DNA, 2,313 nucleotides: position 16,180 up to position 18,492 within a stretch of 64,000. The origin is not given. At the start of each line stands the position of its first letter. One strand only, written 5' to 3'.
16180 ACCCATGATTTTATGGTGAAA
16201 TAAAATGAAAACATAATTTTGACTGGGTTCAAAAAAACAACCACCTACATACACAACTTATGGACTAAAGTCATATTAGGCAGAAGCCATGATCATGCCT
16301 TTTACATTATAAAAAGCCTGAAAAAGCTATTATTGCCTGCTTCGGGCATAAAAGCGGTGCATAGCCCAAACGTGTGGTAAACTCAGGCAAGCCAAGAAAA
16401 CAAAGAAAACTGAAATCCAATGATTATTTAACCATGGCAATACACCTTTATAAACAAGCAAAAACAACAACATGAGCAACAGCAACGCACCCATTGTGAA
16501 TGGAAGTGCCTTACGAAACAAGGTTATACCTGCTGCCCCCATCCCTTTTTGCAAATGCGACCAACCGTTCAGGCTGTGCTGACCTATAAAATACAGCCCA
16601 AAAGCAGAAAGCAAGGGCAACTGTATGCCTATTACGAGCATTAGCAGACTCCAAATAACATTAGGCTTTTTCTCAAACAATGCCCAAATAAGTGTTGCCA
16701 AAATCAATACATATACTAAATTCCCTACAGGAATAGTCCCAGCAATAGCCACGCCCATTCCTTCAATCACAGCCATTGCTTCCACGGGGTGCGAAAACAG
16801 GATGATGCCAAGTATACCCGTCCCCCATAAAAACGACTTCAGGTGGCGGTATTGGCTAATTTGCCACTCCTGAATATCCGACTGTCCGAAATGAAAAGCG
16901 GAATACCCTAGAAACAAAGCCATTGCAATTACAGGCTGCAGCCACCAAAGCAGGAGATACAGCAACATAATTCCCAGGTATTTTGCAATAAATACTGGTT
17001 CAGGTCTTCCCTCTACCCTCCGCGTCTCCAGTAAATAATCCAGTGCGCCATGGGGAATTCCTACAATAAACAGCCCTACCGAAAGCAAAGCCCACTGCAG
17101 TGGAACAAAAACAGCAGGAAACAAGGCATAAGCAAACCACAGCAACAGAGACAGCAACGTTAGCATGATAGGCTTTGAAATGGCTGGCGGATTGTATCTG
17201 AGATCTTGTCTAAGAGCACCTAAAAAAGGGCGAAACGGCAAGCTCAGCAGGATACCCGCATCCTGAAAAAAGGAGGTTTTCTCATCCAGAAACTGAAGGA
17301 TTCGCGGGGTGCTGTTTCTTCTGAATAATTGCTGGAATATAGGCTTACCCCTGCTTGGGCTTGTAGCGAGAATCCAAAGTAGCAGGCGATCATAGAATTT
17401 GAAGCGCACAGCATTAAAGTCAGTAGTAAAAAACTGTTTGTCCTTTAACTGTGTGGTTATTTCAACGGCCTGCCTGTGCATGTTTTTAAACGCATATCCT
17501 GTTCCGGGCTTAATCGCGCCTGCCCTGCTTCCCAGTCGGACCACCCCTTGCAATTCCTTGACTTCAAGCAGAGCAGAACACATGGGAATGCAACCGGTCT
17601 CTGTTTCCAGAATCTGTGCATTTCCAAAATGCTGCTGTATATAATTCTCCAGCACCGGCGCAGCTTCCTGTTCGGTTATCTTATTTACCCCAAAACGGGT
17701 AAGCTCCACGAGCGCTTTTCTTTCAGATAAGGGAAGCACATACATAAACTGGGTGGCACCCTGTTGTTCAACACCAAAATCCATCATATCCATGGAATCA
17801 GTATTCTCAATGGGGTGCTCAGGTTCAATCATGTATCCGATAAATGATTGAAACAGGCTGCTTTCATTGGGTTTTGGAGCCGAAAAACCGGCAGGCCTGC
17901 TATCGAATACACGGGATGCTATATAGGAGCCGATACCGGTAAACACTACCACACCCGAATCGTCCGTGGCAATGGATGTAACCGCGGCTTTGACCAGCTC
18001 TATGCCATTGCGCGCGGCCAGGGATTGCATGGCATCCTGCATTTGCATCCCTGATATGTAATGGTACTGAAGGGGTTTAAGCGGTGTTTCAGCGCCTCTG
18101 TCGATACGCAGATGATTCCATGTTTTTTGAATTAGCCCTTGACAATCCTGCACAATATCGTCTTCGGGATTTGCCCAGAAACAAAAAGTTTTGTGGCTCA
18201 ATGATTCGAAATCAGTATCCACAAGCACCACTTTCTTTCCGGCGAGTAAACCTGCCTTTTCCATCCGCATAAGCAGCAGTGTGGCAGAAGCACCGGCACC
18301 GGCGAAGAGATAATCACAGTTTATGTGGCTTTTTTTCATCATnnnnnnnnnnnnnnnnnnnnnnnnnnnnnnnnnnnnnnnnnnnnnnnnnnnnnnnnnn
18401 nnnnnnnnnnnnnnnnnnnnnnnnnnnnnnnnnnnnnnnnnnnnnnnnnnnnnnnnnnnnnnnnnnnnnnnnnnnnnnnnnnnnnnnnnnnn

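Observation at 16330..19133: Proton-pumping proteorhodopsin followed by a single-gene CrtY-Blh fusion (lycopene cyclase plus retinal-forming dioxygenase)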

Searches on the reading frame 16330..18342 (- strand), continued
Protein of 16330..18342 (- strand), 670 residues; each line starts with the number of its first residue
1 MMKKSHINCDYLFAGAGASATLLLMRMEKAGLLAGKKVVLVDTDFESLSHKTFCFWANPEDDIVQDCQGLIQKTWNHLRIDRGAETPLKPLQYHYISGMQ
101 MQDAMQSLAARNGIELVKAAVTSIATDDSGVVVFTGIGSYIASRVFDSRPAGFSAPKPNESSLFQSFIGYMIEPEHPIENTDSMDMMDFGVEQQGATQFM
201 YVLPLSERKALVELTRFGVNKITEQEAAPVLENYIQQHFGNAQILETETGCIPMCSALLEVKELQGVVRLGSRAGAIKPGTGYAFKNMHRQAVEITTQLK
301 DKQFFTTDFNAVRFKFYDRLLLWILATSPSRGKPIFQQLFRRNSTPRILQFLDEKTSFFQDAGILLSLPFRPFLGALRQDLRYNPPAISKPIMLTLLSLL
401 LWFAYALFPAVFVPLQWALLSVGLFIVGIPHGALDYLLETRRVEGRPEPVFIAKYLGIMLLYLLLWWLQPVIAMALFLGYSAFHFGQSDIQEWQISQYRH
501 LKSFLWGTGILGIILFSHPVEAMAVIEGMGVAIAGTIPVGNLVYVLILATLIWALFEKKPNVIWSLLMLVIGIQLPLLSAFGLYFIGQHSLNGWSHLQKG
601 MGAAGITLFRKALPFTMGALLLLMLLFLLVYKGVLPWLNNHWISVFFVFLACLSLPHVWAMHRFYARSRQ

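Call 22: find_encoding_contigs(protein=P0041, flank=10000, max_places=2)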
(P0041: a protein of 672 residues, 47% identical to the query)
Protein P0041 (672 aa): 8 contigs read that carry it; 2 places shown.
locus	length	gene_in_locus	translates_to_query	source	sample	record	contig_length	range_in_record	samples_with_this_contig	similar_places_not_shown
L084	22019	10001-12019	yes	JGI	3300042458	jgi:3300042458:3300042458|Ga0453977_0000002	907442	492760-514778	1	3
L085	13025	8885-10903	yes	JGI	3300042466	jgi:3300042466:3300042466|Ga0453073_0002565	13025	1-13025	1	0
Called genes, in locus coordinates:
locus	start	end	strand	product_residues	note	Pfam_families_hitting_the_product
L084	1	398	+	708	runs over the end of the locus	PF02897:Peptidase_S9_N, PF00326:Peptidase_S9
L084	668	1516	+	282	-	PF18917:LiaI-LiaF-like_TM1 (weak), PF22570:LiaF-TM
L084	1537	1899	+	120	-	PF14119:DUF4288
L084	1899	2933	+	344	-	PF06580:His_kinase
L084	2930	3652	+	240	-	PF00072:Response_reg, PF04397:LytTR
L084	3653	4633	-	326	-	PF19992:DUF6427 (weak)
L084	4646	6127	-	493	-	-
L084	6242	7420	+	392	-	PF13167:GTP-bdg_N, PF16360:GTP-bdg_M, PF03193:RsgA_GTPase (faint), PF00025:Arf (weak), PF00071:Ras (weak), PF01926:MMR_HSR1, PF02421:FeoB_N (weak), PF00009:GTP_EFTU (weak), +2 more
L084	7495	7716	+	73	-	PF12843:QSregVF_b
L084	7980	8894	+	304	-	-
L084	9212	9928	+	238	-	PF01036:Bac_rhodopsin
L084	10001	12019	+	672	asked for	PF05834:Lycopene_cycl, PF15461:BCD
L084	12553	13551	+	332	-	PF00044:Gp_dh_N, PF02800:Gp_dh_C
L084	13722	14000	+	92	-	-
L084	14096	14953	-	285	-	PF11306:DUF3108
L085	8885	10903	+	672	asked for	PF05834:Lycopene_cycl, PF15461:BCD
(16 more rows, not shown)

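Call 43: search_solved_structures(query=A2, max_evalue=1)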
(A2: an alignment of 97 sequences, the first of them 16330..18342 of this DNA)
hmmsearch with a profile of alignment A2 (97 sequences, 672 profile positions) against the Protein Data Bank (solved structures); distinct sequences matched with E-value up to 1: 5.
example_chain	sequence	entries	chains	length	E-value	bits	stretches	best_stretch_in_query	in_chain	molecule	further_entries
6gna_A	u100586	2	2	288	0.00032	22.3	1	93-197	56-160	Thioredoxin reductase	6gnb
6gnd_A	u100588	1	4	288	0.00051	21.6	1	93-197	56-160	Thioredoxin reductase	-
6gnc_A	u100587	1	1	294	0.012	17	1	94-199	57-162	Thioredoxin reductase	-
6so5_E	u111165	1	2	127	0.31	12.4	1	383-450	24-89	Calcium signal-modulating cyclophilin ligand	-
5uwy_A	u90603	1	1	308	0.5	11.7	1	93-154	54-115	Thioredoxin reductase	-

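Call 51: predict_structure(alignment_id=A2)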
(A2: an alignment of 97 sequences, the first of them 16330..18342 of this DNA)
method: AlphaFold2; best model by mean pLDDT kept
length: 670 residues; sequences in the alignment: 97
mean_pLDDT: 85.9   pTM: 0.67
mean pLDDT of the five models: 85.9, 85.0, 84.6, 83.7, 82.6
residues with pLDDT >= 90: 328; 70-90: 283; 50-70: 48; < 50: 11
segments of 3 or more residues with pLDDT < 50: 1-3, 274-277
pLDDT, mean of each block of 10 residues (from residue 1): 72 92 95 95 89 88 93 92 88 91 94 95 88 93 89 78 91 93 90 94 94 94 96 96 92 79 82 51 80 90 64 68 92 92 85 77 85 88 76 93 93 89 70 68 71 89 92 91 89 87 93 91 89 65 90 89 94 93 88 80 75 83 92 85 89 83 66
secondary structure, 60 per line:
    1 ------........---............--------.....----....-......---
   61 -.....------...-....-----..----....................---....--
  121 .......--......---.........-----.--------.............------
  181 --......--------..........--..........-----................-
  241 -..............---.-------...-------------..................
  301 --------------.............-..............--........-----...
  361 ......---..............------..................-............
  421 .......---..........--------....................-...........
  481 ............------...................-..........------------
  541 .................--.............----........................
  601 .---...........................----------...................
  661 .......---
elements in order: E7-14 H18-29 E38-42 H47-50 E52-57 H62-66 E73-75 E77-80 E92-97 H98-111 E115-118 E121-127 E130-135 E139-147 E162-174 E183-188 E197-206 E209-218 H224-239 E242-255 E267-269 H283-300 H315-327 H329-342 H345-352 H358-366 H370-383 H390-407 H409-427 H431-440 H449-468 H470-492 H499-517 H519-528 H541-557 H560-572 H577-601 H605-631 H642-667

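Call 53: fold_search(model_id=the predicted structure, library=pdb)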
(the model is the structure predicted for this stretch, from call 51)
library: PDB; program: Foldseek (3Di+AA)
matches with E <= 10: 1268; with E <= 0.001: 662
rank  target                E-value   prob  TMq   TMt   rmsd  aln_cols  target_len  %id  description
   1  3oz2                  2.8e-12  1.00  0.36  0.56   7.8       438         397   13  Crystal structure of a geranylgeranyl bacteriochlorophyll reductase-like (Ta0516) from Thermoplasma acidophilum at 1.60  (released 2010-10-27)
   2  3atq                  2.1e-11  1.00  0.35  0.49  10.9       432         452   13  Geranylgeranyl Reductase (GGR) from Sulfolobus acidocaldarius (released 2011-05-04)
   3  4opg                  2.4e-11  1.00  0.38  0.53   8.6       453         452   12  Constructing tailored isoprenoid products by structure-guided modification of geranylgeranyl reductase. (released 2014-07-09)
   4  5bva                  2.5e-11  1.00  0.34  0.52   8.7       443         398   14  Structure of flavin-dependent brominase Bmp2 (released 2016-03-09)
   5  4opl                  2.5e-11  1.00  0.35  0.48  10.9       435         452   13  Constructing tailored isoprenoid products by structure-guided modification of geranylgeranyl reductase. (released 2014-07-09)
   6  5bul                  3.3e-11  1.00  0.33  0.50   8.8       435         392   13  Structure of flavin-dependent brominase Bmp2 triple mutant Y302S F306V A345W (released 2016-03-09)
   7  4opt                  4.0e-11  1.00  0.35  0.48  10.9       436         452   13  Constructing tailored isoprenoid products by structure-guided modification of geranylgeranyl reductase (released 2014-07-09)
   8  3nix_A                5.0e-11  1.00  0.38  0.58   7.3       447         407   14  Crystal structure of flavoprotein/dehydrogenase from Cytophaga hutchinsonii. Northeast Structural Genomics Consortium  (released 2010-06-30)
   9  4opu                  5.9e-11  1.00  0.35  0.50  10.7       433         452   13  Constructing tailored isoprenoid products by structure-guided modification of geranylgeranyl reductase (released 2014-07-09)
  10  7xgb_C                6.5e-11  1.00  0.30  0.36   9.0       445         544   14  Crystal structure of the ctcP from Streptomyces aureofaciens (released 2022-07-20)
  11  3nix_E                7.1e-11  1.00  0.37  0.57   6.8       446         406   14  Crystal structure of flavoprotein/dehydrogenase from Cytophaga hutchinsonii. Northeast Structural Genomics Consortium  (released 2010-06-30)
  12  4opi                  7.1e-11  1.00  0.38  0.53   8.4       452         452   12  Constructing tailored isoprenoid products by structure-guided modification of geranylgeranyl reductase. (released 2014-07-09)
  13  7v0b_C                7.1e-11  1.00  0.31  0.38  11.0       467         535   13  Crystal structure of halogenase CtcP from Kitasatospora aureofaciens in complex with FAD (released 2023-05-17)
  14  6dll_A                7.8e-11  1.00  0.35  0.54  10.5       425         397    9  2.2 Angstrom Resolution Crystal Structure of P-Hydroxybenzoate Hydroxylase from Pseudomonas putida in Complex with FAD (released 2018-06-13)
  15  6bzi_C                8.9e-11  1.00  0.35  0.45   9.2       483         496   13  Crystal structure of halogenase PltM in complex with ethyl mercury and mercury (released 2019-03-20)
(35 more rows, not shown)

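Call 56: list_cluster_members(proteins=[P0002, P0026, P0060, P0063, P0080, P0082, P0057, P0068, P0107, P0104])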
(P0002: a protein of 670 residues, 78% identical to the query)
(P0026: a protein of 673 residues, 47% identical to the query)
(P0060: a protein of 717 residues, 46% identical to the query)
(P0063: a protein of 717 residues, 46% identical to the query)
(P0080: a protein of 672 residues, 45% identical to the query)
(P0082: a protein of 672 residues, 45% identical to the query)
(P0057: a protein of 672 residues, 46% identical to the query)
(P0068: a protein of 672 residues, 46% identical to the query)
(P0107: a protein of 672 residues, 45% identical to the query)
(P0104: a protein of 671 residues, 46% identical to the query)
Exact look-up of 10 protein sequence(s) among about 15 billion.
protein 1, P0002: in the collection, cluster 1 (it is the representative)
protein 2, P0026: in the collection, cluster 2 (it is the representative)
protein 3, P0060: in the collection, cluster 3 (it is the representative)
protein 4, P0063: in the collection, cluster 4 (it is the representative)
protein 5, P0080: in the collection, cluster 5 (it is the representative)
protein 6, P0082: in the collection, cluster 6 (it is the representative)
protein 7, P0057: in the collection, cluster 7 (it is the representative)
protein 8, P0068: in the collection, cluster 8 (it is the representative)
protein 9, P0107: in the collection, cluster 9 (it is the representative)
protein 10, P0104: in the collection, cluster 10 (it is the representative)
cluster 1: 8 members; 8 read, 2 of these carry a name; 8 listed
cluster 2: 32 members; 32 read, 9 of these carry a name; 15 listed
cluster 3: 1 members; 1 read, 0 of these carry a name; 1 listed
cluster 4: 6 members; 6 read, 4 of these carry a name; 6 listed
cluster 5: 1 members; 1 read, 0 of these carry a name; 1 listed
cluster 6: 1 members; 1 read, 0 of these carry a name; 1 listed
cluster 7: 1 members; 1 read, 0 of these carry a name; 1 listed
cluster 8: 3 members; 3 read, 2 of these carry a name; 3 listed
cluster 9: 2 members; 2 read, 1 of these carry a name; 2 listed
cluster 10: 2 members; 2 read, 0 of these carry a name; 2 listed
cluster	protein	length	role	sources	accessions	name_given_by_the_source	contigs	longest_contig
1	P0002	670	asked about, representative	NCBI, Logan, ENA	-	-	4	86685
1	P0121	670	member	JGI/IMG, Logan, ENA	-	lycopene beta-cyclase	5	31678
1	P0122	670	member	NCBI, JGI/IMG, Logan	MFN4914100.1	MAG: beta-carotene 15,15'-dioxygenase, Brp/Blh family [Sphingomonadales bacterium] | lycopene beta-cyclase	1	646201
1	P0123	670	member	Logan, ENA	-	-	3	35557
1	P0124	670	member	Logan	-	-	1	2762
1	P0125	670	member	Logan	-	-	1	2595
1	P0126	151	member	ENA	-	-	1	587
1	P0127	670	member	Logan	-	-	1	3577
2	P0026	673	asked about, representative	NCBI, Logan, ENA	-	-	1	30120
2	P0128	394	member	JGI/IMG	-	Brp/Blh family beta-carotene 15,15'-monooxygenase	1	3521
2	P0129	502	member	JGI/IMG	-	Brp/Blh family beta-carotene 15,15'-monooxygenase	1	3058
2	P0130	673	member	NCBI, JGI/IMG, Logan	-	lycopene beta-cyclase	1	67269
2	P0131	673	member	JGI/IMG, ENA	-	lycopene beta-cyclase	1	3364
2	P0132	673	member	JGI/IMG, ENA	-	lycopene beta-cyclase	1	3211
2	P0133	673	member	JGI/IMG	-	lycopene beta-cyclase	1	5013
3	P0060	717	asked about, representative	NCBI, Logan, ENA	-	-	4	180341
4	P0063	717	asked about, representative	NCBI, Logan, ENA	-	-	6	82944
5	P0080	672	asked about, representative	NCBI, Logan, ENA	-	-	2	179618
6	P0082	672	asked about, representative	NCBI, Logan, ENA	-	-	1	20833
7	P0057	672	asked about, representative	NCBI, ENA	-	-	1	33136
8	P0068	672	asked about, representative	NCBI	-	-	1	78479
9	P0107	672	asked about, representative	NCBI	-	-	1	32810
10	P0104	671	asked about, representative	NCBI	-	-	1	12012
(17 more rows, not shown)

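Call 72: find_related_loci(query=A1, collection=viral_contigs, flank=5000)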
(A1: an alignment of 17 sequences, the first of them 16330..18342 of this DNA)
Query A1 (670 aa) in viral_contigs; peptide patterns used: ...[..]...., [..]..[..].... (x = any residue, [..] = any of these).
13 stretches matched a pattern, but none encodes a relative of the query by tblastn (E <= 1e-3).

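Call 75: search_protein_families(library=pfam, proteins=[L056:11415-12896:+, L059:10801-11430:+, L070:268-1104:+], max_evalue=0.001)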
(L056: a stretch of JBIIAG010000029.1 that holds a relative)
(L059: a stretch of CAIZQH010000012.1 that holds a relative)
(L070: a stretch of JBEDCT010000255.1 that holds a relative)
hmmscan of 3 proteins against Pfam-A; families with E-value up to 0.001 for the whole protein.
L056:11415-12896:+ (493 aa): 2 families
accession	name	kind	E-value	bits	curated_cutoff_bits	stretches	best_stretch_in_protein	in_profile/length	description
PF03441.19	FAD_binding_7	-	1.1e-58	198.5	27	1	273-468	1-201/203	FAD binding domain of DNA photolyase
PF00875.24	DNA_photolyase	-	6e-25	88.5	26.6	1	12-138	1-126/164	DNA photolyase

L059:10801-11430:+ (209 aa): 1 family
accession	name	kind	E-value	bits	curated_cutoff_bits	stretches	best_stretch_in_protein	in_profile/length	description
PF01613.24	Flavin_Reduct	-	1.5e-13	51.6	27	1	30-163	9-135/153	Flavin reductase like domain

L070:268-1104:+ (278 aa): 0 families

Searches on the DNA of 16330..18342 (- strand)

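Call 37: search_rna_families(sources=[L010, L013, L015, L022, L029, L046, L053, L054, L059, L077], threshold=gathering)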
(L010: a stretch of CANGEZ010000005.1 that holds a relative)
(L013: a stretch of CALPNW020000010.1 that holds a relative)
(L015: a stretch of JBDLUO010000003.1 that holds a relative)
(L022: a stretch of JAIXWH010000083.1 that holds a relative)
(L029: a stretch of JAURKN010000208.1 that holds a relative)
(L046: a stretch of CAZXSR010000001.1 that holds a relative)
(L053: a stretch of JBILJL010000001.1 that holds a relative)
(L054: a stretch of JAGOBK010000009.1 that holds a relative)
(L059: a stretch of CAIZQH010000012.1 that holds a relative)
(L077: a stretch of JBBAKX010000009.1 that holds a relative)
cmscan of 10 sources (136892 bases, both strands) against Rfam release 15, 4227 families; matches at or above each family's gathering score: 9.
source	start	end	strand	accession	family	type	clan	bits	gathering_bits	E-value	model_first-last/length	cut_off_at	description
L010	5122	5187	+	RF03081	DUF805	Cis-reg;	CL00115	74.6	51.1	1.4e-11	1-68/68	no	DUF805 RNA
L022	5122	5187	+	RF03081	DUF805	Cis-reg;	CL00115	74.2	51.1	1.8e-11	1-68/68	no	DUF805 RNA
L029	8075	8144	+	RF03081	DUF805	Cis-reg;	CL00115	71.6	51.1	7.4e-11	1-68/68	no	DUF805 RNA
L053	8096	8164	+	RF03081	DUF805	Cis-reg;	CL00115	67.3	51.1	7.3e-10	1-68/68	no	DUF805 RNA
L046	8143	8208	+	RF03081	DUF805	Cis-reg;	CL00115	65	51.1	2.5e-09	1-68/68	no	DUF805 RNA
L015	8080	8148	+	RF03081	DUF805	Cis-reg;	CL00115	60.1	51.1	3.7e-08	1-68/68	no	DUF805 RNA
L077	5004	5071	+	RF03081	DUF805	Cis-reg;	CL00115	60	51.1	3.9e-08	1-68/68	no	DUF805 RNA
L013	8073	8140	+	RF03081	DUF805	Cis-reg;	CL00115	57.1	51.1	1.8e-07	1-68/68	no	DUF805 RNA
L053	4123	4220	-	RF01725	SAM-I-IV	Cis-reg; riboswitch;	CL00012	52.8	41.1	1.8e-05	1-99/99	no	SAM-I/IV (S-adenosyl methionine) riboswitch aptamer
